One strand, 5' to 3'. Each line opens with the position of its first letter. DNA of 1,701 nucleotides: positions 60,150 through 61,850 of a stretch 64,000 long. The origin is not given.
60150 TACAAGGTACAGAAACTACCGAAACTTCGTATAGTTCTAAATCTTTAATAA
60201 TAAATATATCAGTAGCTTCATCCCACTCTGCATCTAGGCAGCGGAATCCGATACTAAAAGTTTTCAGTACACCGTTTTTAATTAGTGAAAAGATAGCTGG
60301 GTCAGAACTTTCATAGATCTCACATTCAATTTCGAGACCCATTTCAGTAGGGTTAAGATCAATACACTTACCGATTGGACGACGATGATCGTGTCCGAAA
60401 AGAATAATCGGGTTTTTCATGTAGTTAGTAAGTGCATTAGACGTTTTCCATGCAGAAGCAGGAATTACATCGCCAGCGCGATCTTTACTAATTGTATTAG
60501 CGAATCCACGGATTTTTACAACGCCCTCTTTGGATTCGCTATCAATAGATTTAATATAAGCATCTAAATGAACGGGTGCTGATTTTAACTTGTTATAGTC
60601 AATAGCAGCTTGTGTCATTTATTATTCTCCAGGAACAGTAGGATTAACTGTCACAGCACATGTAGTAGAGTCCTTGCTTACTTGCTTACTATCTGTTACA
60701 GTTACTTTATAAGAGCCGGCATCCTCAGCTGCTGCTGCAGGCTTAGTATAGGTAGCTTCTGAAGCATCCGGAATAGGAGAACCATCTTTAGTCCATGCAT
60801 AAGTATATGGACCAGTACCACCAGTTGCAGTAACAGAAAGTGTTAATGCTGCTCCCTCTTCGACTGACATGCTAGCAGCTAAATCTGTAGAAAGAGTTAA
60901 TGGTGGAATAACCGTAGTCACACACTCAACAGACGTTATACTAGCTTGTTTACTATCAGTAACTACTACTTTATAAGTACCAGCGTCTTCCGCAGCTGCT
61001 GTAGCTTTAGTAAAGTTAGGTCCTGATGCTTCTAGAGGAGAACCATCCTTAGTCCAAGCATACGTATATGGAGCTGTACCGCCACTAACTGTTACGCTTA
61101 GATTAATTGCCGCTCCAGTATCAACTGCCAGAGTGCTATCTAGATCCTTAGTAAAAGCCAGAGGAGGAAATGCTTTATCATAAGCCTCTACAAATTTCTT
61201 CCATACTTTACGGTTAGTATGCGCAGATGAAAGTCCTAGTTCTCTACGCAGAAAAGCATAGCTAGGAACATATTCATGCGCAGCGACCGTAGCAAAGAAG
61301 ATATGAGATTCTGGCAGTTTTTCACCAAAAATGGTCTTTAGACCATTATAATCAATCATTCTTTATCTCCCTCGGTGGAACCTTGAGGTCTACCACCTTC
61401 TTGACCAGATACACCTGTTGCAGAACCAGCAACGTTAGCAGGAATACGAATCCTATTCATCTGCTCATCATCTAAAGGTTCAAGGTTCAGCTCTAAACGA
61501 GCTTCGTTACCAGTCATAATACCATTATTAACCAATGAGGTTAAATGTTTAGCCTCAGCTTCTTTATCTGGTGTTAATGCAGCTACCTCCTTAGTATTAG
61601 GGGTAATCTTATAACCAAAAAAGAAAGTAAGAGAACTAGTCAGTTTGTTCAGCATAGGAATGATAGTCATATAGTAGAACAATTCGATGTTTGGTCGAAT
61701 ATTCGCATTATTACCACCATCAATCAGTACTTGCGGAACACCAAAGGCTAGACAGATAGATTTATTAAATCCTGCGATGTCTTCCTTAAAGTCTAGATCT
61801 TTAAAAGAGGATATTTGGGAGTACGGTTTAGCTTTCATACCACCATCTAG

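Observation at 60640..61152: Capsid decoration protein with a duplicated Ig-like domain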

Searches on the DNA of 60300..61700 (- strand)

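Call 15: search_dna_similar(query=window:60300-61700:-, collection=phages, mode=near, max_rows=40, rows=best)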
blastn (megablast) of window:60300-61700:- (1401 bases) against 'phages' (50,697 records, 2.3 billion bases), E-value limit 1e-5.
Records with a match: 439; places in all: 441; records where one place covers at least 80% of the query: 317.
Best place of each record, by identity: >=99% 4; 95-99% 105; 90-95% 111; 80-90% 219.
By first word of the organism name: Salmonella 268; Escherichia 129; Phage 12; Bacteriophage 10; Shigella 4; Klebsiella 4; Citrobacter 3; Campylobacter 2; Listeria 2; Yersinia 2; and 3 more.
By host as written in the record: - 57; Escherichia coli 40; Salmonella enterica subsp. enterica serovar Enteritidis PT1 39; Salmonella sp. 24; Salmonella enterica 23; Salmonella enterica subsp. enterica serovar Enteritidis 21; Salmonella enterica subsp. enterica 19; Escherichia coli K-12 17; and 93 more.
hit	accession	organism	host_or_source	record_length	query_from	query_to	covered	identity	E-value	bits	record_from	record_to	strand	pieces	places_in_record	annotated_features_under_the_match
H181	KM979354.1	Escherichia phage DT57C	Escherichia coli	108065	1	1401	100%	100.0%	0e+0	2588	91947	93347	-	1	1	dec: decorating protein | prt: portal protein | php: head protease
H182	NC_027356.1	Escherichia phage DT57C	Escherichia coli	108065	1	1401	100%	100.0%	0e+0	2588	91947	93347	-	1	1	dec: Hoc-like head decoration | prt: portal protein | php: head maturation protease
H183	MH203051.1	Escherichia phage Gostya9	Escherichia coli C600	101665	1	1401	100%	99.1%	0e+0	2516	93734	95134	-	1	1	dec: decorating protein | prt: portal protein | php: head protease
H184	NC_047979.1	Escherichia phage Gostya9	Escherichia coli C600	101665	1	1401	100%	99.1%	0e+0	2516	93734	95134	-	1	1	dec: Hoc-like head decoration | prt: portal protein | php: head maturation protease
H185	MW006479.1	Salmonella phage GEC_vB_N5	Salmonella enterica Enteritidis SeE.3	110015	1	1399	100%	92.5%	0e+0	2004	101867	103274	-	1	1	portal (connector) protein | hypothetical protein (x3)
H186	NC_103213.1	Salmonella phage GEC_vB_N5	Salmonella enterica Enteritidis SeE.3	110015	1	1399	100%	92.5%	0e+0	2004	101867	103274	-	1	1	portal (connector) protein | hypothetical protein (x3)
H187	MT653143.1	Salmonella phage 3sent1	Salmonella enterica subsp. enterica ...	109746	1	1401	100%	92.2%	0e+0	1986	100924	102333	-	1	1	neck whiskers protein | portal protein | prohead serine protease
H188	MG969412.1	Salmonella phage GE_vB_N5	Salmonella enterica subsp. enterica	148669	1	1399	100%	92.2%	0e+0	1975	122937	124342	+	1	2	record has no annotation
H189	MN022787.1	Salmonella phage VSe12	Salmonella enterica subsp. enterica ...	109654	1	1401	98%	92.7%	0e+0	1985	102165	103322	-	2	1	tail fiber protein | portal protein | prohead protease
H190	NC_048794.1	Salmonella phage VSe12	Salmonella enterica subsp. enterica ...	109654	1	1401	98%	92.7%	0e+0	1985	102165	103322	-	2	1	Hoc-like head decoration | portal protein | head maturation protease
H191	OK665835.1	Escherichia phage EC100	Escherichia coli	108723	1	1399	98%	92.1%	0e+0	1929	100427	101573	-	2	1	tail fiber | portal (connector) protein | capsid and scaffold protein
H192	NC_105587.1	Escherichia phage EC100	Escherichia coli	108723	1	1399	98%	92.1%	0e+0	1929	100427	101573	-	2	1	tail fiber | portal (connector) protein | capsid and scaffold protein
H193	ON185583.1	Escherichia phage EC122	Escherichia coli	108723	1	1399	98%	91.8%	0e+0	1907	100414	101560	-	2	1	tail fiber | portal (connector) protein | capsid and scaffold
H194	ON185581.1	Escherichia phage EC104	Escherichia coli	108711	1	1399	98%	91.8%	0e+0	1907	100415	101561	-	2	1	tail fiber | portal (connector) protein | capsid and scaffold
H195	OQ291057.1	Salmonella phage Kenya-K34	Salmonella enterica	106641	1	1401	97%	91.7%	0e+0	1902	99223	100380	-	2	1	record has no annotation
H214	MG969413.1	Salmonella phage GE_vB_N8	Salmonella enterica subsp. enterica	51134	1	1398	100%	88.7%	0e+0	1648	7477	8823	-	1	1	record has no annotation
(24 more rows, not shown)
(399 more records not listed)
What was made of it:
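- This is out of 439 T5-like records (call 15).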

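Call 23: get_annotated_region(hit=H214, flank=1000)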
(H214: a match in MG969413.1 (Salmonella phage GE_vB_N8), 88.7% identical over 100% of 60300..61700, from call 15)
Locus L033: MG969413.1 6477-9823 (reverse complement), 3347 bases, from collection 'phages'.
description: UNVERIFIED: Salmonella phage GE_vB_N8, complete genome.
organism: Salmonella phage GE_vB_N8 (NCBI taxid 2108172)
taxonomy: Viruses; Duplodnaviria; Heunggongvirae; Uroviricota; Caudoviricetes; Demerecviridae; Markadamsvirinae; Tequintavirus
host: Salmonella enterica subsp. enterica; source: water; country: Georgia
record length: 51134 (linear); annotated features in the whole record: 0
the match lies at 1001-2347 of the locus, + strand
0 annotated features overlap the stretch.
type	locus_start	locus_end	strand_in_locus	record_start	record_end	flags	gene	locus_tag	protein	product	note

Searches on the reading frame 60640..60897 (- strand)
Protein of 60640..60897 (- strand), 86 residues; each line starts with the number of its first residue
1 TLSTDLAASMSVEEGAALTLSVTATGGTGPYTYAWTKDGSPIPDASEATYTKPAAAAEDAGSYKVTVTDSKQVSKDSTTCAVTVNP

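Call 57: search_dna_similar(query=window:60640-60897:-, collection=phages, mode=protein, max_rows=5, rows=best)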
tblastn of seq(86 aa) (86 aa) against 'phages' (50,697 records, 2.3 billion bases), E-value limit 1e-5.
Records with a match: 528; places in all: 553; records where one place covers at least 80% of the query: 525.
Best place of each record, by identity: >=99% 2; 95-99% 8; 90-95% 76; 80-90% 78; 60-80% 12; <60% 352.
By first word of the organism name: Salmonella 231; Escherichia 138; Klebsiella 93; Enterobacteria 13; Bacteriophage 11; Phage 11; Stx1a-converting 5; Shigella 4; Citrobacter 4; Enterobacter 4; and 11 more.
By host as written in the record: - 66; Escherichia coli 47; Klebsiella pneumoniae 42; Salmonella enterica subsp. enterica serovar Enteritidis PT1 31; Salmonella enterica subsp. enterica serovar Enteritidis 23; Salmonella enterica 21; Salmonella sp. 17; Salmonella enterica subsp. enterica serovar Typhimurium 17; and 130 more.
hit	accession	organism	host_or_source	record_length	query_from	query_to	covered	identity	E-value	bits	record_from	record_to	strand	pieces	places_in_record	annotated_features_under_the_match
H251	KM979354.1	Escherichia phage DT57C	Escherichia coli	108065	1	86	100%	100.0%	3e-36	134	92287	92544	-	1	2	dec: decorating protein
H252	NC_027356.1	Escherichia phage DT57C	Escherichia coli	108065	1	86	100%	100.0%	3e-36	134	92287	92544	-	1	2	dec: Hoc-like head decoration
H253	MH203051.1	Escherichia phage Gostya9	Escherichia coli C600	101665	1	86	100%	98.8%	1e-35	132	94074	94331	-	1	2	dec: decorating protein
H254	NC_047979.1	Escherichia phage Gostya9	Escherichia coli C600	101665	1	86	100%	98.8%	1e-35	132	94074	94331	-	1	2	dec: Hoc-like head decoration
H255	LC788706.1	Escherichia coli phage KS_S14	Sewage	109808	1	86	100%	95.3%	1e-33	126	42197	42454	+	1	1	hypothetical protein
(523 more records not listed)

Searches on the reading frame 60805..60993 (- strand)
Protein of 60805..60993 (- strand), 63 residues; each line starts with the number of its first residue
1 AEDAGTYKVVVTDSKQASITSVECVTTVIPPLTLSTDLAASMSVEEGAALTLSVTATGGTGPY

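Call 40: search_dna_similar(query=window:60805-60993:-, collection=phages, mode=protein, max_rows=30, rows=best, max_evalue=0.001)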
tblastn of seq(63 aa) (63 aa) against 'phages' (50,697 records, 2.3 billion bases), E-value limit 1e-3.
Records with a match: 516; places in all: 635; records where one place covers at least 80% of the query: 287.
Best place of each record, by identity: >=99% 4; 95-99% 15; 90-95% 80; 80-90% 141; 60-80% 67; <60% 209.
By first word of the organism name: Salmonella 230; Escherichia 126; Klebsiella 69; Enterobacter 20; Citrobacter 16; Cronobacter 14; Phage 11; Bacteriophage 10; Shigella 4; Enterobacteria 4; and 9 more.
By host as written in the record: - 66; Escherichia coli 42; Salmonella enterica subsp. enterica serovar Enteritidis PT1 31; Klebsiella pneumoniae 24; Salmonella enterica 21; Salmonella enterica subsp. enterica serovar Enteritidis 21; Salmonella sp. 17; Salmonella enterica subsp. enterica serovar Typhimurium 17; and 131 more.
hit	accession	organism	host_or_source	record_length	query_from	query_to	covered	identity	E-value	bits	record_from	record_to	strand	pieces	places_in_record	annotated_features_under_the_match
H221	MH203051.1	Escherichia phage Gostya9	Escherichia coli C600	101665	1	63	100%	100.0%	1e-32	122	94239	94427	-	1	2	dec: decorating protein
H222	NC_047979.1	Escherichia phage Gostya9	Escherichia coli C600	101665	1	63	100%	100.0%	1e-32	122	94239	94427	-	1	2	dec: Hoc-like head decoration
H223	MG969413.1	Salmonella phage GE_vB_N8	Salmonella enterica subsp. enterica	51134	1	63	100%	92.2%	3e-19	116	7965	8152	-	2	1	record has no annotation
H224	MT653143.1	Salmonella phage 3sent1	Salmonella enterica subsp. enterica ...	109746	1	63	100%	92.1%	1e-29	113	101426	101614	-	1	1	neck whiskers protein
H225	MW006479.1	Salmonella phage GEC_vB_N5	Salmonella enterica Enteritidis SeE.3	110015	1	63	100%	92.1%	1e-29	113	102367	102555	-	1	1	none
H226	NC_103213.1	Salmonella phage GEC_vB_N5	Salmonella enterica Enteritidis SeE.3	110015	1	63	100%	92.1%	1e-29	113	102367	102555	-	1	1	none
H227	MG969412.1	Salmonella phage GE_vB_N5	Salmonella enterica subsp. enterica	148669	1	63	100%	92.1%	2e-29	113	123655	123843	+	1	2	record has no annotation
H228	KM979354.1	Escherichia phage DT57C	Escherichia coli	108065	1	63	100%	89.2%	1e-32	162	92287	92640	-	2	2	dec: decorating protein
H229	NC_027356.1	Escherichia phage DT57C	Escherichia coli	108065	1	63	100%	89.2%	1e-32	162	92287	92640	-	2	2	dec: Hoc-like head decoration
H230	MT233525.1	Salmonella phage vB_Sen_H9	Salmonella enterica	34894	3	63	97%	91.8%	4e-28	109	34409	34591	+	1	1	tail fiber protein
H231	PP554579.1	Salmonella phage PMBT29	Salmonella enterica subsp. enterica ...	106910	1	63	100%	81.3%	2e-12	106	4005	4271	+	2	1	tail fiber protein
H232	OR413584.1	Salmonella phage SPLA5b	Salmonella enterica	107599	1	63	100%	81.3%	2e-12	106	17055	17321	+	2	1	Hoc-like head decoration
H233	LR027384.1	Escherichia phage vB_Eco_mar004NP2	sea water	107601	1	63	100%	81.3%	2e-12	106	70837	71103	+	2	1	putative tail protein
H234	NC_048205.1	Escherichia phage vB_Eco_mar004NP2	sea water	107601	1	63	100%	81.3%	2e-12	106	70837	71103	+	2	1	Hoc-like head decoration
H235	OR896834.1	Escherichia phage Baret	Escherichia coli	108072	1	63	100%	81.3%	2e-12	106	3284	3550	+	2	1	Hoc-like head decoration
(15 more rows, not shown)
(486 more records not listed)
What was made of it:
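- DT57C itself and GE_vB_N8 are covered in two pieces (call 40).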
